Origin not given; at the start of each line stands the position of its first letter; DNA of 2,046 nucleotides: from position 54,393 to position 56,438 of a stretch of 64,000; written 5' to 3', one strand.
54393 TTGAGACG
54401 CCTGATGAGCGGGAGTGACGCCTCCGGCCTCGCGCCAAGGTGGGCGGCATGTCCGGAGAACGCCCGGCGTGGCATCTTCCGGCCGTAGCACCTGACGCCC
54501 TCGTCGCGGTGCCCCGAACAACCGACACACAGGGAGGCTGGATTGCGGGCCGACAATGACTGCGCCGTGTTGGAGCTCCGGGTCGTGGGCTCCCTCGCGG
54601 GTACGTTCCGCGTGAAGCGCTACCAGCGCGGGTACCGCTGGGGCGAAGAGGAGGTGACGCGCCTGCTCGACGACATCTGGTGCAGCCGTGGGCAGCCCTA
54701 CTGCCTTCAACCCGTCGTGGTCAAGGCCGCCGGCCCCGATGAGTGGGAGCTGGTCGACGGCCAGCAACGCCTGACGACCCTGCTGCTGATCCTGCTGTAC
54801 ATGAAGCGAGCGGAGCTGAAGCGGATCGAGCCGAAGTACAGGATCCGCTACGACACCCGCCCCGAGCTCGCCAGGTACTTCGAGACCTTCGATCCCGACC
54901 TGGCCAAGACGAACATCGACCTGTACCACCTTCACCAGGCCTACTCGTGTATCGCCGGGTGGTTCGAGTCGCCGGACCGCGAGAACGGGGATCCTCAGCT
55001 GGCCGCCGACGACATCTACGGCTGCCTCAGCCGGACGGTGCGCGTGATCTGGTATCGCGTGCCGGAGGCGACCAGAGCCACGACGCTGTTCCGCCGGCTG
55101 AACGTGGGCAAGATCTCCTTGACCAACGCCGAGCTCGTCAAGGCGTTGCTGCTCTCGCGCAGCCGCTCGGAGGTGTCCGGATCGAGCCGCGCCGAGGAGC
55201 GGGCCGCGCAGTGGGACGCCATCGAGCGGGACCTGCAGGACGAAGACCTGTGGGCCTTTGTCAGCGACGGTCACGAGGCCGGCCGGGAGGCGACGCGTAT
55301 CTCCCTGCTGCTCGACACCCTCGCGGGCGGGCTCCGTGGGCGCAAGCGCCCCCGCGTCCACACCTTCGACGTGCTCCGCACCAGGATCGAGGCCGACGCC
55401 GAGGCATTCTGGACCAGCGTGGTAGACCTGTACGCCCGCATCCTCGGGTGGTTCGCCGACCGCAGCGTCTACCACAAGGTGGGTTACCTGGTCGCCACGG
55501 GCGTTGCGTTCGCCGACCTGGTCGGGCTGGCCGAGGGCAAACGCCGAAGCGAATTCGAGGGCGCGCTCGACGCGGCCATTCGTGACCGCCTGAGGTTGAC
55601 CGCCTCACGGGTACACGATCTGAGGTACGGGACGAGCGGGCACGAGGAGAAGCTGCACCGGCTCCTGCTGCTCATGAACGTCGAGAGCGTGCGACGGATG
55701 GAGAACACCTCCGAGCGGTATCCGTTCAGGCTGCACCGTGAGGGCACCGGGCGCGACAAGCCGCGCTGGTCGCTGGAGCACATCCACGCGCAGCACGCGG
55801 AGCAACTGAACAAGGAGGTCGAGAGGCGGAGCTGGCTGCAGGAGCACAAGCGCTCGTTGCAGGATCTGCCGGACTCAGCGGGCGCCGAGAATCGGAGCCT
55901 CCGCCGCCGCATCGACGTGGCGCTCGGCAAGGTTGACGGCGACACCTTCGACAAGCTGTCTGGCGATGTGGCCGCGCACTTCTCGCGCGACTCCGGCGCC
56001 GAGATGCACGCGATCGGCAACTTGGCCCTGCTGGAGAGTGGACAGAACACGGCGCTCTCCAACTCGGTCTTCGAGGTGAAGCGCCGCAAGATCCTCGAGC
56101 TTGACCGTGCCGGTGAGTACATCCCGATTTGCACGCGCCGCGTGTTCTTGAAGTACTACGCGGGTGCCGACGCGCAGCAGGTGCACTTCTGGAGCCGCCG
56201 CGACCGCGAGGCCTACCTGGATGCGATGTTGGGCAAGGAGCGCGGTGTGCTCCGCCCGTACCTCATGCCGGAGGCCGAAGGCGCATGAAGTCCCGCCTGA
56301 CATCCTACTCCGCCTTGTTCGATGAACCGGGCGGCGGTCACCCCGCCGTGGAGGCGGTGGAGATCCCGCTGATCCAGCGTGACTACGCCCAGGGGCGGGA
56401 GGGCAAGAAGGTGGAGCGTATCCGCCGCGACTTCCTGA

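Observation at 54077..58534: GmrSD-like type IV restriction pair (DUF262-DUF1524 plus DUF262-only) preceded by a well-translated small ORF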

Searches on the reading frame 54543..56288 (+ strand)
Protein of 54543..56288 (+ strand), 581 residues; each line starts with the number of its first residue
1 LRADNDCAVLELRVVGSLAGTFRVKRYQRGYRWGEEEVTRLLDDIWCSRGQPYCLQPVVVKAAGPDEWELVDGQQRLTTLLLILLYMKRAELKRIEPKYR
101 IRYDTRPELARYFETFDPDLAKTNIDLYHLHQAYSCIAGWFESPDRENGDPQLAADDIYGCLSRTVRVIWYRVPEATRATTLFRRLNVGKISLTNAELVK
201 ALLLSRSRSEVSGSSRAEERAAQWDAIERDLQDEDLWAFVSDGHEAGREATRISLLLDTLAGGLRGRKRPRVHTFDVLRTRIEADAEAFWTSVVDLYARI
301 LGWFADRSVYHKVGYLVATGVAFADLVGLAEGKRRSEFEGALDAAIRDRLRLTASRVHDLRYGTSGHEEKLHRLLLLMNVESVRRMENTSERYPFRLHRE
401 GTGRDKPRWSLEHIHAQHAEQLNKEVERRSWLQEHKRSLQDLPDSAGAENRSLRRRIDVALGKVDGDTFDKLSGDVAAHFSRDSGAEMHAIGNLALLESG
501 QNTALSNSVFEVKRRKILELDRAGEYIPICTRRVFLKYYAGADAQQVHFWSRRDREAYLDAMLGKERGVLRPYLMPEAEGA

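Call 3: search_protein_families(library=pfam, proteins=[window:54543-56288:+], max_evalue=0.01)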
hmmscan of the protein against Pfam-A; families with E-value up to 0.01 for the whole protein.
window:54543-56288:+ (581 aa): 2 families
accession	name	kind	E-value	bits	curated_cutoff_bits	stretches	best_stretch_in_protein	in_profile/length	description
PF03235.19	GmrSD_N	-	1.1e-26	94.6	33.2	1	22-204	12-199/199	GmrSD restriction endonuclease, N-terminal domain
PF07510.16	GmrSD_C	-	4e-07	30.4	23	1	488-517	77-106/138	GmrSD restriction endonucleases, C-terminal domain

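Call 5: search_protein_families(library=padloc, proteins=[window:54543-56288:+], max_evalue=0.01)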
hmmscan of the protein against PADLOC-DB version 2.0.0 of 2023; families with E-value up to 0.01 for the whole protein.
window:54543-56288:+ (581 aa): 29 families (the best 25 are shown)
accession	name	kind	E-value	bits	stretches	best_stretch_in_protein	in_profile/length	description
PDLC04155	HEC-06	-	9.9e-26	88.3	2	21-93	20-95/562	-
PDLC02695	Orf5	-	2e-21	74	1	20-96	18-106/601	Orf5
PDLC04154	HEC-06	-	2.1e-21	74.2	2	21-87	23-92/569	-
PDLC04157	HEC-06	-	3.5e-20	70.1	2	21-89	22-94/558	-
PDLC02701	Orf5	-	4.2e-17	59.9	2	21-89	19-101/596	Orf5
PDLC02687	Orf5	-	4e-15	53.6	2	21-86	17-85/543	Orf5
PDLC02691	Orf5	-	2.4e-12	44.2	1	13-86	12-89/579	Orf5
PDLC02792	SspE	-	1.1e-11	41.8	2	55-89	78-112/771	SspE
PDLC02700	Orf5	-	4.3e-11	40.2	1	22-93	12-88/555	Orf5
PDLC02786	SspE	-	9.4e-11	38.7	2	14-45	16-47/766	SspE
PDLC02693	Orf5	-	2.9e-10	37.7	1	22-95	9-90/543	Orf5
PDLC02686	Orf5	-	1.3e-08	31.8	1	21-87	20-96/566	Orf5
PDLC02690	Orf5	-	1.6e-08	31.8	1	22-89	10-81/531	Orf5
PDLC02688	Orf5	-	1.7e-08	31.5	1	22-87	10-81/554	Orf5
PDLC02699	Orf5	-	4.7e-08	30.2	1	22-86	1-65/530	Orf5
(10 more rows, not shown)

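Call 6: search_protein_families(library=ncbifam, proteins=[window:54543-56288:+], max_evalue=0.01)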
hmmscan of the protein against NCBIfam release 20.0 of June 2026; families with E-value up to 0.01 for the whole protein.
window:54543-56288:+ (581 aa): 0 families

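Call 20: search_solved_structures(query=window:54543-56288:+, max_evalue=1, show_alignments=2)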
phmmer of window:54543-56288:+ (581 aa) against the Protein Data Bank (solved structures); distinct sequences matched with E-value up to 1: 3.
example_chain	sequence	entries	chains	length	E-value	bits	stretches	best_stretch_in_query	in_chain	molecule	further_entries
20yv_A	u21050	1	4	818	0.026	16.2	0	60-88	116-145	DUF262 domain-containing protein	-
20yw_A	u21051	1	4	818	0.17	13.6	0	24-45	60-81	DUF262 domain-containing protein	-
9jfl_B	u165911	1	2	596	0.66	11.6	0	21-85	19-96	DUF262 domain-containing protein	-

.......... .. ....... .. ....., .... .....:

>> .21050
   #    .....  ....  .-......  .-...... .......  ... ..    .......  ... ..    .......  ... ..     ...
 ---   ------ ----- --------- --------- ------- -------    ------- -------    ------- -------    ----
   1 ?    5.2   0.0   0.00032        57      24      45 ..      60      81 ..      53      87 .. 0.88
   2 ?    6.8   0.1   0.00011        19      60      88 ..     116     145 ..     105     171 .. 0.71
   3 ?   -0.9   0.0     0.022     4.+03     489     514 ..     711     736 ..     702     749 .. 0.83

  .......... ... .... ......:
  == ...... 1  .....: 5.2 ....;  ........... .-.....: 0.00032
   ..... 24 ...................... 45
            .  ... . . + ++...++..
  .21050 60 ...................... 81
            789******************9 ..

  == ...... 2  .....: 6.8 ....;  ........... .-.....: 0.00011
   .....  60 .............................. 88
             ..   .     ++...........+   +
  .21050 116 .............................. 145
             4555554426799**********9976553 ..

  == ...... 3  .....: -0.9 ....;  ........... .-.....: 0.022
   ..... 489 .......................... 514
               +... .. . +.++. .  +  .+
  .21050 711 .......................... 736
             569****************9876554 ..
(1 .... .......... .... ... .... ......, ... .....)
